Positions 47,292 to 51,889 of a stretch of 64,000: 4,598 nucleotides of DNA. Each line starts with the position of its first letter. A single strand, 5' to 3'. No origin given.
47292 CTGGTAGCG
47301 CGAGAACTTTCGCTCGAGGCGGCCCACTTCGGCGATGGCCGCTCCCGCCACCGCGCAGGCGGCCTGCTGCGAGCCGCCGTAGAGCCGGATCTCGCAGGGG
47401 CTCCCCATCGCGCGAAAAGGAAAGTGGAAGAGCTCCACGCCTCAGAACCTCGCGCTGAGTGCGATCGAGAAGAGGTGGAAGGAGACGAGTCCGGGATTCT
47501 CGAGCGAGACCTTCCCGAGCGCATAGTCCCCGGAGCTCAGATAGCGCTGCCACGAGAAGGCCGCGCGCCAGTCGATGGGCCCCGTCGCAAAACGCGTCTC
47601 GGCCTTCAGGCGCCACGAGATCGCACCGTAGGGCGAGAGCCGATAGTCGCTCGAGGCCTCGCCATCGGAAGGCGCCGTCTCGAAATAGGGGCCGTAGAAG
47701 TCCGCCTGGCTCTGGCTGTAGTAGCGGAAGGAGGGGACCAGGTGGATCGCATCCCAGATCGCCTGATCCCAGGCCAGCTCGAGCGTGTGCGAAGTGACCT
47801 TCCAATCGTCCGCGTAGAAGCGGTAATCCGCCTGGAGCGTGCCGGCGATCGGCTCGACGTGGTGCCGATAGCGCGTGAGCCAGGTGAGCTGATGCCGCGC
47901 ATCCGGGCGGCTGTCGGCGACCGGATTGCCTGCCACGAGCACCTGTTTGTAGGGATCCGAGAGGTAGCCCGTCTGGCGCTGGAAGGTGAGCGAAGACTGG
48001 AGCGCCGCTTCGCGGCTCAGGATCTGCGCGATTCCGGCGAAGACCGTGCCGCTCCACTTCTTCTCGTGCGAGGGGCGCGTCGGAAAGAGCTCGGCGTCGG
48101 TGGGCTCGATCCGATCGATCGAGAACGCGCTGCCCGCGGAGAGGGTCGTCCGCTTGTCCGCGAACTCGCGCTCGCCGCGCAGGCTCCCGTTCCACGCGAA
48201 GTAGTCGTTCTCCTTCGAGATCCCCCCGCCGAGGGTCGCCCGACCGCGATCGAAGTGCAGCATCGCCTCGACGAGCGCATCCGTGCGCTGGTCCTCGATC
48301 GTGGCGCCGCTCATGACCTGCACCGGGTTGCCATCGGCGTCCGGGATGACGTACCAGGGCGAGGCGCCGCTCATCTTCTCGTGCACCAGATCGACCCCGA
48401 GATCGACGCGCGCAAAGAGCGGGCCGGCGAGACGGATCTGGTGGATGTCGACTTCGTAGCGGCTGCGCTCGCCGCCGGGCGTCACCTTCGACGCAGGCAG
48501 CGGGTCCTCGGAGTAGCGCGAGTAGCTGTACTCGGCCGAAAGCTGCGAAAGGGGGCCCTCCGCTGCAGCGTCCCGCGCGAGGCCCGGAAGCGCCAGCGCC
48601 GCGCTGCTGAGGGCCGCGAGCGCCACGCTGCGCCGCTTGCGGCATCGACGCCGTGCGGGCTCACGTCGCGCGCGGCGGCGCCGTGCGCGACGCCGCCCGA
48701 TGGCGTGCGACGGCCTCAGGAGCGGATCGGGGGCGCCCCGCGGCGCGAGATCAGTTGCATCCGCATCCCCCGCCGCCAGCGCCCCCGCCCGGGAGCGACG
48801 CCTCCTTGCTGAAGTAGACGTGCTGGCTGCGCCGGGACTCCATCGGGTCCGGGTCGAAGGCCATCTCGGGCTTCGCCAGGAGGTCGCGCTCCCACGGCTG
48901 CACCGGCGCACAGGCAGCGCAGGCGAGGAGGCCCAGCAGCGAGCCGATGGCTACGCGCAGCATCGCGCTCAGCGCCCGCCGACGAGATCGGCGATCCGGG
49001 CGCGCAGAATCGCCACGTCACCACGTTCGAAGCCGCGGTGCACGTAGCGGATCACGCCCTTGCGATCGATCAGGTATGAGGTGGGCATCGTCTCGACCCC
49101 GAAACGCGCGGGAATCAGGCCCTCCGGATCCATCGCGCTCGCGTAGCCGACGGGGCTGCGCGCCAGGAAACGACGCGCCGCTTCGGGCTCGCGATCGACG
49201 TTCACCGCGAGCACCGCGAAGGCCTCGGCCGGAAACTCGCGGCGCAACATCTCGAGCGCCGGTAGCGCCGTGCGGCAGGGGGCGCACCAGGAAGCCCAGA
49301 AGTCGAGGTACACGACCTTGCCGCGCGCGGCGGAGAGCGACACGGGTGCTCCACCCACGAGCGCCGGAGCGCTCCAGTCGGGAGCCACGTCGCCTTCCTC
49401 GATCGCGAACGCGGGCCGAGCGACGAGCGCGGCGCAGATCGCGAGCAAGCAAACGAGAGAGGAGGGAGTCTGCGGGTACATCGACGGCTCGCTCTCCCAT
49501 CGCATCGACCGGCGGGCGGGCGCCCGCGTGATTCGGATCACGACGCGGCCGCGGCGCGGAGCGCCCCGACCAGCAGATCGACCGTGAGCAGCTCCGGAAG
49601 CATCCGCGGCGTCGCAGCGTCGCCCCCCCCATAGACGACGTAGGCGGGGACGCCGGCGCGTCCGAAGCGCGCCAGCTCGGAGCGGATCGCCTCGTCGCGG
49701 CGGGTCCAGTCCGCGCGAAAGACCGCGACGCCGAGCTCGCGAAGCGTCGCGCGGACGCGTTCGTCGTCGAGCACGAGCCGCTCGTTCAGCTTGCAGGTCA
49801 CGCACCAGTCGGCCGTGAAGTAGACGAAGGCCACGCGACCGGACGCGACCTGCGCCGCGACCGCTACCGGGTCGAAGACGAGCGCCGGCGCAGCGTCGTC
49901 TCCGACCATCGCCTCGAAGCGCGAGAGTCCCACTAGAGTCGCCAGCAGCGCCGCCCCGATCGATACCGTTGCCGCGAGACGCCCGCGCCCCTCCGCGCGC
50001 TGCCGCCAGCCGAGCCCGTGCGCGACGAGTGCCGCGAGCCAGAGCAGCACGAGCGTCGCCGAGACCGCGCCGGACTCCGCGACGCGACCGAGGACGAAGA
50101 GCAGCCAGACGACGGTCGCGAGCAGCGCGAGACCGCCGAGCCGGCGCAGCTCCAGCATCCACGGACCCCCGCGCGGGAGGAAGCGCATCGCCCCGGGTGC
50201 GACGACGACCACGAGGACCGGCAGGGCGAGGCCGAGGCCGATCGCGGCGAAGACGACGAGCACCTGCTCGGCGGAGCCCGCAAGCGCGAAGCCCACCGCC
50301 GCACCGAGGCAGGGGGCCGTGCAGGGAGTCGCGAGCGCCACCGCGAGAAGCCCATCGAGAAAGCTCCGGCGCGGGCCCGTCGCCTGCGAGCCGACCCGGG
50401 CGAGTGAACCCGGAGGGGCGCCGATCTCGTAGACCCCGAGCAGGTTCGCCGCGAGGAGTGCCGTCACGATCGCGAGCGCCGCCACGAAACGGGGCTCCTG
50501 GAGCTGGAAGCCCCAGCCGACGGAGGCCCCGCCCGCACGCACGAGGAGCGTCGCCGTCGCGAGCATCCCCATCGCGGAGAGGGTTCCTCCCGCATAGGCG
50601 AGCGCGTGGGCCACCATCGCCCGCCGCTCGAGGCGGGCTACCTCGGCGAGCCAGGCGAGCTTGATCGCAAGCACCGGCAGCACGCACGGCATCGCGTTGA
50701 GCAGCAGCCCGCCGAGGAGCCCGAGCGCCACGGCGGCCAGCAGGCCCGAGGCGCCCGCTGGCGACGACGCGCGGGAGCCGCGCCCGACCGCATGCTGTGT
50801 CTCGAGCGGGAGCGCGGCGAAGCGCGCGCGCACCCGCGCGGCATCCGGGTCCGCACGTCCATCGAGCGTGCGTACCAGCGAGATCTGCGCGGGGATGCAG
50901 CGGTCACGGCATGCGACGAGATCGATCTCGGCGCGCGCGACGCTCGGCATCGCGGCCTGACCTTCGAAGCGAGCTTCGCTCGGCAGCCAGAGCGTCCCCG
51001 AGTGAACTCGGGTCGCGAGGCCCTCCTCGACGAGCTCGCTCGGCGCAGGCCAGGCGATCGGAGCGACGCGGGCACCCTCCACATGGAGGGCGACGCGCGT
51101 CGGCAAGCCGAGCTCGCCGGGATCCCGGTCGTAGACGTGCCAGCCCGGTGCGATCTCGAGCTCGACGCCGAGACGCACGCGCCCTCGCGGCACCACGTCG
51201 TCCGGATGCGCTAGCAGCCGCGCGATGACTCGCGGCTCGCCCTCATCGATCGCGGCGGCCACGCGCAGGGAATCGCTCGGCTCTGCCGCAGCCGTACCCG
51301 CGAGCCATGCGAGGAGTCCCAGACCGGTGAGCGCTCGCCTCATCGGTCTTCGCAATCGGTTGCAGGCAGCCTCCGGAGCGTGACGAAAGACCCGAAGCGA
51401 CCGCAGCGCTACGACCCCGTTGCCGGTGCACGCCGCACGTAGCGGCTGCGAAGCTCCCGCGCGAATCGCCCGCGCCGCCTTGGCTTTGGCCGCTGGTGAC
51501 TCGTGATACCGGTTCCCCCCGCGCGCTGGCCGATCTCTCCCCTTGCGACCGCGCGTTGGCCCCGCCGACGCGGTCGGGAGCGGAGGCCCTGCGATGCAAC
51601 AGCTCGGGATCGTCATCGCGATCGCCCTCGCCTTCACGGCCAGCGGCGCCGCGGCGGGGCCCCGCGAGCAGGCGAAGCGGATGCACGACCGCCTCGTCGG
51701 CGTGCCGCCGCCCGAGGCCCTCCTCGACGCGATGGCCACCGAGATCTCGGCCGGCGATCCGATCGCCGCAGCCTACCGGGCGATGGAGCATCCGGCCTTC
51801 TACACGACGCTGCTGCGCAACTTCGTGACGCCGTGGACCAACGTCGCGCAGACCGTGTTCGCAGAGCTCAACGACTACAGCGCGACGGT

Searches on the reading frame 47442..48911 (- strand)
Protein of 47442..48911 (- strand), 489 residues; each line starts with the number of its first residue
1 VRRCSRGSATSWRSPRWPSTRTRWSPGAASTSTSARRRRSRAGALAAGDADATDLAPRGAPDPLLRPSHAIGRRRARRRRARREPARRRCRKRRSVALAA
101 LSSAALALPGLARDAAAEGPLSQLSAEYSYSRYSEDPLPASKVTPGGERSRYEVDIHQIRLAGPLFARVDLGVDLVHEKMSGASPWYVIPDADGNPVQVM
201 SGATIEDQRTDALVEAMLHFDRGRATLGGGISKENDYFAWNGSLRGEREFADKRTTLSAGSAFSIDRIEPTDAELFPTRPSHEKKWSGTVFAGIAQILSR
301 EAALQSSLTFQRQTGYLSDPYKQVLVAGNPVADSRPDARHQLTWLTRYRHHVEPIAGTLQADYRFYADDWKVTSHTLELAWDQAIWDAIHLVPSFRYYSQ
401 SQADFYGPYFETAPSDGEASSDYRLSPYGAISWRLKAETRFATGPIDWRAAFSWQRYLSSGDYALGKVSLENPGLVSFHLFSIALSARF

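Call 48: search_protein_families(library=pfam, proteins=[window:47442-48911:-], max_evalue=0.00001)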
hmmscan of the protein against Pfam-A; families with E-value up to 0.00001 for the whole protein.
window:47442-48911:- (489 aa): 1 family
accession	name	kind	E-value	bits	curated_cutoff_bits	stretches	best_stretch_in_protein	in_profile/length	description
PF12094.14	DUF3570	-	3e-59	201.3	25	1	99-444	2-384/427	Protein of unknown function (DUF3570)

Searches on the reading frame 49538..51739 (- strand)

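Call 48: search_protein_families(library=pfam, proteins=[window:49538-51739:-], max_evalue=0.00001)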
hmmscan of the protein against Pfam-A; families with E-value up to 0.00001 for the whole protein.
window:49538-51739:- (733 aa): 3 families
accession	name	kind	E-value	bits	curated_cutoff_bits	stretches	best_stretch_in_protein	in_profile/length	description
PF02683.22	DsbD_TM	-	9.9e-15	54.9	27.1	1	336-547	4-215/219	Cytochrome C biogenesis protein transmembrane domain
PF13899.12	Thioredoxin_7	-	7.5e-14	52.1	27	1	626-704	9-82/83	Thioredoxin-like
PF11412.14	DsbD_N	-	7.3e-11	42.6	25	1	182-290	10-116/119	Thiol:disulfide interchange protein DsbD, N-terminal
